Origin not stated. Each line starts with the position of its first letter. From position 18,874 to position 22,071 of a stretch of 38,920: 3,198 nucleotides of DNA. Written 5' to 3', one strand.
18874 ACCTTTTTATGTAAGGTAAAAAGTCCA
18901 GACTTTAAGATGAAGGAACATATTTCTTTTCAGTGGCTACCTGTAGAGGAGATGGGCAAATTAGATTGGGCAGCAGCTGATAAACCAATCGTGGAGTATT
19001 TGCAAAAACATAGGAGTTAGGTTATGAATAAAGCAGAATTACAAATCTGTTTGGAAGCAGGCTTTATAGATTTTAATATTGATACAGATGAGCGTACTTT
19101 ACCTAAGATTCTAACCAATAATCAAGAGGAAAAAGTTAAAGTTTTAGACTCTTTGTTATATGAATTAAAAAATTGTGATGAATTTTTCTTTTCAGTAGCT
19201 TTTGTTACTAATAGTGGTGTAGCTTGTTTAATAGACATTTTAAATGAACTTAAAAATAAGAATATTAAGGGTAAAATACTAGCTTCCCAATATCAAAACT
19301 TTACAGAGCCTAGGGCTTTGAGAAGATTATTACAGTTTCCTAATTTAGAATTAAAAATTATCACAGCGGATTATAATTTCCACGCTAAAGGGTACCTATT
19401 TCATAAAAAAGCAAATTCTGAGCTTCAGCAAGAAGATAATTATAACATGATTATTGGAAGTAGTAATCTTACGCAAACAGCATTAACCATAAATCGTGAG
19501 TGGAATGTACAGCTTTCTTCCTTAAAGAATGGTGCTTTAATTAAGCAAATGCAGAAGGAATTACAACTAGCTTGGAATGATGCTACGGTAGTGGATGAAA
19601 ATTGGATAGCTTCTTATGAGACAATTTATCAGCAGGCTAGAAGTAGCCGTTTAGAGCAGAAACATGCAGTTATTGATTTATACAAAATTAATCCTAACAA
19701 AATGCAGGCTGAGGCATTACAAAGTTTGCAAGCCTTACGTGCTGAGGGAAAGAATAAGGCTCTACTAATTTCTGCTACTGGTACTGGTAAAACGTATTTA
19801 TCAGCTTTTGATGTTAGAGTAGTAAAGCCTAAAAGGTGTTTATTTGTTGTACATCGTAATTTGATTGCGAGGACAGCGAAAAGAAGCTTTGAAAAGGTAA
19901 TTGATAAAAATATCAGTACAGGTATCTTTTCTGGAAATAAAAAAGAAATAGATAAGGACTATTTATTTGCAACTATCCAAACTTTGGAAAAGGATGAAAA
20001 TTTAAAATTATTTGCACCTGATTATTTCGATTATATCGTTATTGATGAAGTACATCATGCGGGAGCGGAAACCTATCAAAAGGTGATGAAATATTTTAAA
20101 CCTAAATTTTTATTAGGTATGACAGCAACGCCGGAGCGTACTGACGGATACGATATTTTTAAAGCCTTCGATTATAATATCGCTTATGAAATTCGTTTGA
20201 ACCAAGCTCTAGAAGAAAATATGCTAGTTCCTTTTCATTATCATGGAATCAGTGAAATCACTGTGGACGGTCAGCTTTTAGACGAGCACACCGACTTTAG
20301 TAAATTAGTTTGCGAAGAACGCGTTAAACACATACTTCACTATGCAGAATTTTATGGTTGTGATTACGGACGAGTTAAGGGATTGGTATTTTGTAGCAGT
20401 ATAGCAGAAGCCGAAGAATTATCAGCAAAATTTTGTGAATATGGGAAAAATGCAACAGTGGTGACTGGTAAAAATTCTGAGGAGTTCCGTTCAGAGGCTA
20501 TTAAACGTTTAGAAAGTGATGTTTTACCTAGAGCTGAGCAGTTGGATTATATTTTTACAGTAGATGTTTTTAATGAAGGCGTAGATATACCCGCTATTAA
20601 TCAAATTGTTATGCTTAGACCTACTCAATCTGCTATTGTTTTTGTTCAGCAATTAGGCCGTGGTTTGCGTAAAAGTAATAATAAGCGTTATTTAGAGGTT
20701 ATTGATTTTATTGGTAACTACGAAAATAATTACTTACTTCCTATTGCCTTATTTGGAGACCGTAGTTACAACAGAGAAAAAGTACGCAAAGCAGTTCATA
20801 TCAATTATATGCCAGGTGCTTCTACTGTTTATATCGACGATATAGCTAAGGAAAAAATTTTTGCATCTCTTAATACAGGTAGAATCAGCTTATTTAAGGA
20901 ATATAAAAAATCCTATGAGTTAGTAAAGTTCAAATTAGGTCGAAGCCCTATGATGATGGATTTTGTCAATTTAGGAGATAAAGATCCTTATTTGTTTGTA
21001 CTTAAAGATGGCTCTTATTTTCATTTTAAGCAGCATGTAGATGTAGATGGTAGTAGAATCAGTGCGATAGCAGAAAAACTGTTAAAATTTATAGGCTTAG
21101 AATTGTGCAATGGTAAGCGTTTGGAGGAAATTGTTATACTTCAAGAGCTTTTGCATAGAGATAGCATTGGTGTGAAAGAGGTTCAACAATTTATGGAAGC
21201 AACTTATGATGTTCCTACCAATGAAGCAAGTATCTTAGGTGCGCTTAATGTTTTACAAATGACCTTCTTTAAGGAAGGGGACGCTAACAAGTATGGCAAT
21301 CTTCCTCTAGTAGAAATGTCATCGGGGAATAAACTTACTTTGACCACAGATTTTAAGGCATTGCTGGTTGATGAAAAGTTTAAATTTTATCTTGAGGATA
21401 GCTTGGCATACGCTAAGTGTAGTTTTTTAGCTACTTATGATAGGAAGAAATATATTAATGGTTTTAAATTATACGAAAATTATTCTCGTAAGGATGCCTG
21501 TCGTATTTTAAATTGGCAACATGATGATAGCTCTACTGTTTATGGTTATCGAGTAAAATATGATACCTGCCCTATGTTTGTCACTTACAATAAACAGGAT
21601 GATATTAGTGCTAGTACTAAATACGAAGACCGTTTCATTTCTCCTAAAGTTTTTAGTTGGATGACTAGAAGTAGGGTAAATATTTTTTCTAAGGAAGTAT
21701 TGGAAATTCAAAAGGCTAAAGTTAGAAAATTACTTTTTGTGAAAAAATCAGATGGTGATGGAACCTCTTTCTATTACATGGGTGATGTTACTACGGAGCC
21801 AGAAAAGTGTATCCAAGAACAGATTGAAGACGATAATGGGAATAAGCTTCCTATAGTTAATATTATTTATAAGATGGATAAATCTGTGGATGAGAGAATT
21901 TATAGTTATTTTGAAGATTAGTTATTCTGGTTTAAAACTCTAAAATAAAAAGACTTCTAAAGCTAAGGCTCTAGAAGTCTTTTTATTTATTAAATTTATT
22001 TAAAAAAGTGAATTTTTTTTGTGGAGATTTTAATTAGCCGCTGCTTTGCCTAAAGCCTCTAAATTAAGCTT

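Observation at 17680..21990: Second low-GC cassette: HNH_2 nuclease, NUDIX hydrolase and PLD-nuclease/SF2-helicase/DUF3427-like giant protein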

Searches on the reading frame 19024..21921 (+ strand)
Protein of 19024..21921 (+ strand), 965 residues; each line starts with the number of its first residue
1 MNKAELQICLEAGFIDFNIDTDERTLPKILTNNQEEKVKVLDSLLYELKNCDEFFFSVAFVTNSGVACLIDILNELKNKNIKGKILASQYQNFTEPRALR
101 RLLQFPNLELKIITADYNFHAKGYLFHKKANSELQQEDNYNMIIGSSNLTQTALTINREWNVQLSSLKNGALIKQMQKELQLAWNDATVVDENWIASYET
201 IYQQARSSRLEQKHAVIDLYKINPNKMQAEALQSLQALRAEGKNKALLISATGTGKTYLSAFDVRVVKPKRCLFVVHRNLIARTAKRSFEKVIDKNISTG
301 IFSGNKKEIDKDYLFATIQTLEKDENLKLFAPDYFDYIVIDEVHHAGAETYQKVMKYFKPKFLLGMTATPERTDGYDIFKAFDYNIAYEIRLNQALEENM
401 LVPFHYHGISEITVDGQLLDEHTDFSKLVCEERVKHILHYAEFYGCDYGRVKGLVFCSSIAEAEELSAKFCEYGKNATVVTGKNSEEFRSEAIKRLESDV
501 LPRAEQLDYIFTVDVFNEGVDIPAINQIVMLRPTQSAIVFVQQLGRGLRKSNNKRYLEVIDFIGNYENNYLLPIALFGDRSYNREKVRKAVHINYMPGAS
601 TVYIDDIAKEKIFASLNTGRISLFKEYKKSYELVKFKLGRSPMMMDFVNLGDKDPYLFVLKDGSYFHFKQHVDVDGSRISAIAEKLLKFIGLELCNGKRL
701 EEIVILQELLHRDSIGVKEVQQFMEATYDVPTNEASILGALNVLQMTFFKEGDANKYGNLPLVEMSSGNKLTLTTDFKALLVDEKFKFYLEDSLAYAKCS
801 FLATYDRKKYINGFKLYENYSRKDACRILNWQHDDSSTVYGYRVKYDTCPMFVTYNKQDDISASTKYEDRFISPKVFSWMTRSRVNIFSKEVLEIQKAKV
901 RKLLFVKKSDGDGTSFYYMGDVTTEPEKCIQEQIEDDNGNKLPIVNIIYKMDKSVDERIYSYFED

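Call 3: search_protein_families(library=pfam, proteins=[window:19024-21921:+], max_evalue=0.01)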
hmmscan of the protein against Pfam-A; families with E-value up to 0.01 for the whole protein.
window:19024-21921:+ (965 aa): 7 families
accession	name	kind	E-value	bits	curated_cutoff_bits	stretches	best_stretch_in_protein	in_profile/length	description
PF11907.13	DUF3427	-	2.9e-82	276.5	27.7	1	689-963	1-279/280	Domain of unknown function (DUF3427)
PF04851.21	ResIII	-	3.5e-41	141.3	22.5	1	221-372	1-164/164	Type III restriction enzyme, res subunit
PF00271.37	Helicase_C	-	2.7e-11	44.2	23.5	1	452-550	17-109/110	Helicase conserved C-terminal domain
PF13091.12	PLDc_2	-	5.3e-08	33.2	27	1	66-184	25-132/132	PLD-like domain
PF00270.35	DEAD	-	8e-08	32.6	26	1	226-372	2-162/167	DEAD/DEAH box helicase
PF09565.16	RE_NgoFVII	-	0.0006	19.6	23.8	1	84-169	48-137/162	NgoFVII restriction endonuclease N-terminal PLD domain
PF14195.11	DUF4316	-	0.007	16.6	25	0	130-143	6-19/43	Domain of unknown function (DUF4316)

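Call 4: search_protein_families(library=padloc, proteins=[window:19024-21921:+], max_evalue=0.01)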
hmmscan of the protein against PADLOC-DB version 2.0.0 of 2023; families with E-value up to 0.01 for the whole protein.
window:19024-21921:+ (965 aa): 17 families
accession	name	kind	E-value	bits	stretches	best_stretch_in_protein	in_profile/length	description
PDLC03658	mREase_IV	-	8.6e-225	746.6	1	8-963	10-951/953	Type IV methyl-directed restriction enzyme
PDLC03659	mREase_IV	-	7.3e-87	290.2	1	29-576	26-579/945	Type IV methyl-directed restriction enzyme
PDLC02707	PbeA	-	1.3e-31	107.9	2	96-415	109-460/672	PbeA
PDLC02704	PbeA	-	2.2e-23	80.6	3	465-563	552-644/682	PbeA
PDLC03049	REase_I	-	1.4e-22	77.6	1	223-562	167-538/807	Type I restriction enzyme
PDLC03047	REase_I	-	1.4e-21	74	2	201-408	323-532/1107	Type I restriction enzyme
PDLC02703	PbeA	-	4.4e-15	53.3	3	472-568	520-619/626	PbeA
PDLC02705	PbeA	-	3.5e-13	46.6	2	452-563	527-633/691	PbeA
PDLC02706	PbeA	-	1.5e-10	38.3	2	316-408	376-475/722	PbeA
PDLC03042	REase_I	-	1e-09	34.4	1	448-566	722-848/1170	Type I restriction enzyme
PDLC03597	REase_MTase_IIG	-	4.2e-07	25.9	1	513-560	558-605/1646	Type IIG restriction enzyme-methyltransferase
PDLC03829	ZacB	-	6.2e-05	20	1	118-185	296-350/586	-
PDLC03653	REase_III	-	0.00018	17.8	0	337-372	262-297/883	Type III restriction enzyme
PDLC03648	REase_III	-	0.00043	16.5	1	474-561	281-366/871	Type III restriction enzyme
PDLC01439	typeIV_DinG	-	0.00069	16.4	0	452-524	408-471/575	CAS-IV-A; associated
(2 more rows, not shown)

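Call 5: search_protein_families(library=ncbifam, proteins=[window:19024-21921:+], max_evalue=0.01)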
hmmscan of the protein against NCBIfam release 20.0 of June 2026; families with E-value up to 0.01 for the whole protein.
window:19024-21921:+ (965 aa): 9 families
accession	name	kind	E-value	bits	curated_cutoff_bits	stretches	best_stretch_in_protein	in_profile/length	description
NF046051.1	restrict_EcoAI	equivalog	4.3e-35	121.3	550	1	193-566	127-532/768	EcoAI/FtnUII family type I restriction enzme subunit R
NF053632.1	heli_RadD_YejH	equivalog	4.7e-28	97.8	720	1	228-569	7-361/573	DNA repair helicase RadD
NF008521.0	PRK11448.1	equivalog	4.8e-21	74.5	729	2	424-567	680-819/1123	type I restriction-modification system endonuclease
TIGR04095.1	dnd_restrict_1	equivalog_domain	1.7e-18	66.9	600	2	474-564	313-397/451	DNA phosphorothioation system restriction enzyme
NF010337.0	PRK13766.1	equivalog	1.4e-10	40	610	2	216-371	4-174/781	Hef nuclease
NF045503.1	repair_heli_XPB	equivalog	1.4e-06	27.2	610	1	188-376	148-341/548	DNA repair helicase XPB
NF003673.1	PRK05298.1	equivalog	6.8e-05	21.4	743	0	223-282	9-67/653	excinuclease ABC subunit UvrB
TIGR00631.1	uvrb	equivalog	0.00035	18.9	750.1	0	223-294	9-79/658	excinuclease ABC subunit UvrB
NF008394.0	PRK11192.1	equivalog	0.00041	19.3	507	1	452-550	249-341/441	ATP-dependent RNA helicase SrmB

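Call 7: search_solved_structures(query=window:19024-21921:+, max_evalue=0.001, show_alignments=1)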
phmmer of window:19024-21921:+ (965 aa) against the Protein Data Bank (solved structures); distinct sequences matched with E-value up to 0.001: 8.
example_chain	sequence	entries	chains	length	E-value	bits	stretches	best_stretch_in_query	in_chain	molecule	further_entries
7clg_A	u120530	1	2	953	1.2e-214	718.4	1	9-963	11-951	Putative helicase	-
3h1t_A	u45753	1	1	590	1.5e-22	82.7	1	235-573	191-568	Type I site-specific restriction-modification system, R (Restriction) subunit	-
6jde_B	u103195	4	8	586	4.4e-14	54.8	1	230-571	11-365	Putative DNA repair helicase RadD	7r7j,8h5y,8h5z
6p4f_A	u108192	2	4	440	4.8e-13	51.3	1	184-379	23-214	DNA-dependent ATPase XPBII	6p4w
5tnu_A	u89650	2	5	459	5.7e-13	51.1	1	184-379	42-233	DNA-dependent ATPase XPBII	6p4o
6p66_A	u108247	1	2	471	2.3e-10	42.5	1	245-381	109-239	DNA repair protein RAD25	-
2fwr_A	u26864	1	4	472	2.3e-10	42.5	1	245-381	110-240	DNA repair protein RAD25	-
2fz4_A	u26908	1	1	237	1.4e-05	26.6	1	245-376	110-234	DNA repair protein RAD25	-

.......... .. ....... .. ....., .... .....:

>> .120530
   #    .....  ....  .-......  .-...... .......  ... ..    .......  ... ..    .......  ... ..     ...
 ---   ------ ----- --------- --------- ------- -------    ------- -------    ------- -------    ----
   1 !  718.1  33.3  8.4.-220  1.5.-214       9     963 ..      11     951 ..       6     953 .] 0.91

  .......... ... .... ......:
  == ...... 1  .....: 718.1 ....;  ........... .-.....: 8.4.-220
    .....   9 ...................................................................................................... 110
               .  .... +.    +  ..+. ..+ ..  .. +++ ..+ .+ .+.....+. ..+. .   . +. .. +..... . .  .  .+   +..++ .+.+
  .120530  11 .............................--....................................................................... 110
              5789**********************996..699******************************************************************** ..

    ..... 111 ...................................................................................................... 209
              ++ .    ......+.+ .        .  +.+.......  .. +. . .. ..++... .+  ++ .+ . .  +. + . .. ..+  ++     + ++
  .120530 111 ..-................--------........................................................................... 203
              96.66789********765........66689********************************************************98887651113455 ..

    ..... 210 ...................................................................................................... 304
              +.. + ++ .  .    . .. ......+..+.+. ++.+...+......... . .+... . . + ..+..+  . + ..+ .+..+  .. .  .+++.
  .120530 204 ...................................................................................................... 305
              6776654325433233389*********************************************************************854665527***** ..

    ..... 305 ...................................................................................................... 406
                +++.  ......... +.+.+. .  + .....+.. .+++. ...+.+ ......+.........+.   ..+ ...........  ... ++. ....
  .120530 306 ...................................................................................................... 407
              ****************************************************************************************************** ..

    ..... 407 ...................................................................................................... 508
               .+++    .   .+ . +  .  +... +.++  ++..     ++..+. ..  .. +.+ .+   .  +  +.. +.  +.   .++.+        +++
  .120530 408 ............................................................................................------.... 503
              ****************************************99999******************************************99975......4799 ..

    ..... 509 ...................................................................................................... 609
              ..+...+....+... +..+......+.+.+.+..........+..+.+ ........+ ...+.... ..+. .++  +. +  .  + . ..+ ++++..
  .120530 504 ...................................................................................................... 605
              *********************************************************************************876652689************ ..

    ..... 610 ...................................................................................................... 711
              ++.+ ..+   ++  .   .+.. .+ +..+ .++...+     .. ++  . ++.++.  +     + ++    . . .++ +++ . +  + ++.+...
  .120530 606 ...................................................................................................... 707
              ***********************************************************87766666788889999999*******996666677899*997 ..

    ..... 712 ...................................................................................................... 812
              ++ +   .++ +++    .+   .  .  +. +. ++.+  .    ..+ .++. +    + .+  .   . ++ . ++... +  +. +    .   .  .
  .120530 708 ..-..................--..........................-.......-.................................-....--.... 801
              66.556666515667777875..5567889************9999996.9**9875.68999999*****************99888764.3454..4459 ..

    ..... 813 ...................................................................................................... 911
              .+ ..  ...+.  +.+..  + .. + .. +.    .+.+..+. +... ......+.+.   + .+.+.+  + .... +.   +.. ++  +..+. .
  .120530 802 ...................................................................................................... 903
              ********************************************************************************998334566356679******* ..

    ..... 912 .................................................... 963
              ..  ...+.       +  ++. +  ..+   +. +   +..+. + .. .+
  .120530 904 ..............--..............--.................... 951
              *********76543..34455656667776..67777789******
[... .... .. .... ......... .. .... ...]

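Call 25: find_encoding_contigs(protein=window:19024-21921:+, flank=10000, max_places=6)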
Protein window:19024-21921:+ (965 aa): 6 contigs read that carry it; 2 places shown.
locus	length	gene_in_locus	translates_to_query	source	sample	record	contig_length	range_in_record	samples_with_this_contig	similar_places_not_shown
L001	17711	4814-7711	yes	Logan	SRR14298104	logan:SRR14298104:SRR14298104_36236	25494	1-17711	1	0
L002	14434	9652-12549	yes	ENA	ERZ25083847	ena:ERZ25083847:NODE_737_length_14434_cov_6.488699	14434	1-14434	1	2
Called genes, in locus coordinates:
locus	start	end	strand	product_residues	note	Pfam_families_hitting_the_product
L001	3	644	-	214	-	?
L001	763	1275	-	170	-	PF14512:TM1586_NiRdase (faint), PF00881:Nitroreductase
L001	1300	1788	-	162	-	PF04073:tRNA_edit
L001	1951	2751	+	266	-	PF04072:LCM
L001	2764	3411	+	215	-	PF27665:UCP028175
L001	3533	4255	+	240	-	PF13391:HNH_2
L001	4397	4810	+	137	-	PF00293:NUDIX, PF14815:NUDIX_4, PF22327:Nudt16-like (weak)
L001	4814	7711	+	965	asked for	PF13091:PLDc_2 (weak), PF00270:DEAD, PF04851:ResIII, PF00271:Helicase_C, PF26350:DUF8090, PF11907:DUF3427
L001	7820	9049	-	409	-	PF02661:Fic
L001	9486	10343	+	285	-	PF02219:MTHFR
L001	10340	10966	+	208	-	PF02965:Met_synt_B12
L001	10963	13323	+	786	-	PF02574:S-methyl_trans, PF00809:Pterin_bind, PF02607:B12-binding_2, PF02310:B12-binding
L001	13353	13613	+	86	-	-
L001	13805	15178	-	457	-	PF14691:Fer4_20, PF01262:AlaDh_PNT_C (faint), PF01946:Thi4 (weak), PF13241:NAD_binding_7 (faint), PF00070:Pyr_redox (faint), PF00890:FAD_binding_2 (faint), PF07992:Pyr_redox_2, PF13450:NAD_binding_8 (weak), +3 more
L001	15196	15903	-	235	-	PF00132:Hexapep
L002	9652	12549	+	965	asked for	PF13091:PLDc_2 (weak), PF00270:DEAD, PF04851:ResIII, PF00271:Helicase_C, PF26350:DUF8090, PF11907:DUF3427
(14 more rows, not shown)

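Call 26: find_homologous_proteins(query=window:19024-21921:+, max_evalue=1e-10)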
Query window:19024-21921:+ (965 aa): 8000 proteins with E <= 1e-10 among 8000 candidates; the best 120 are listed.
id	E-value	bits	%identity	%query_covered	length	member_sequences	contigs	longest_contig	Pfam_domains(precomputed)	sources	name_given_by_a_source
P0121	0.0e+0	2173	100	100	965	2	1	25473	PF00270.36,PF13091.13,PF11907.14,PF00271.38,PF26350.1,PF04851.22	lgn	-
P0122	0.0e+0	1844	83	100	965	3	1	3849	PF00270.36,PF13091.13,PF11907.14,PF00271.38,PF26350.1,PF04851.22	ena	-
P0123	0.0e+0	1617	74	100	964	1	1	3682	PF00270.36,PF13091.13,PF11907.14,PF18766.8,PF00271.38,PF26350.1,PF04851.22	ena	-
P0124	0.0e+0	1616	73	100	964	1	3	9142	PF00270.36,PF13091.13,PF11907.14,PF18766.8,PF00271.38,PF26350.1,PF04851.22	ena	-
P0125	0.0e+0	1615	74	100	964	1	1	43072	PF00270.36,PF13091.13,PF11907.14,PF18766.8,PF00271.38,PF26350.1,PF04851.22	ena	-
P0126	0.0e+0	1614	73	100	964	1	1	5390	PF00270.36,PF13091.13,PF11907.14,PF18766.8,PF00271.38,PF26350.1,PF04851.22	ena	-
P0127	0.0e+0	1614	74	100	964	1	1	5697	PF00270.36,PF13091.13,PF11907.14,PF18766.8,PF00271.38,PF26350.1,PF04851.22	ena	-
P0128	0.0e+0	1614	74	100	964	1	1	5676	PF00270.36,PF13091.13,PF11907.14,PF18766.8,PF00271.38,PF26350.1,PF04851.22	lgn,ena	-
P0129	0.0e+0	1614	74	100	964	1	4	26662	PF00270.36,PF13091.13,PF11907.14,PF18766.8,PF00271.38,PF26350.1,PF04851.22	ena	-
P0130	0.0e+0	1614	74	100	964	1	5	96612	PF00270.36,PF13091.13,PF11907.14,PF18766.8,PF00271.38,PF26350.1,PF04851.22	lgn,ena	-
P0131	0.0e+0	1614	74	100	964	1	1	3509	PF00270.36,PF13091.13,PF11907.14,PF18766.8,PF00271.38,PF26350.1,PF04851.22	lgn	-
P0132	0.0e+0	1614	74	100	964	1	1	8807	PF00270.36,PF13091.13,PF11907.14,PF18766.8,PF00271.38,PF26350.1,PF04851.22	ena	-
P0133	0.0e+0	1614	74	100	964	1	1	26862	PF00270.36,PF13091.13,PF11907.14,PF18766.8,PF00271.38,PF26350.1,PF04851.22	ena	-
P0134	0.0e+0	1614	74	100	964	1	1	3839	PF00270.36,PF13091.13,PF11907.14,PF18766.8,PF00271.38,PF26350.1,PF04851.22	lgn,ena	-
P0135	0.0e+0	1613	73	100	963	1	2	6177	PF00270.36,PF13091.13,PF11907.14,PF18766.8,PF00271.38,PF26350.1,PF04851.22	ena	-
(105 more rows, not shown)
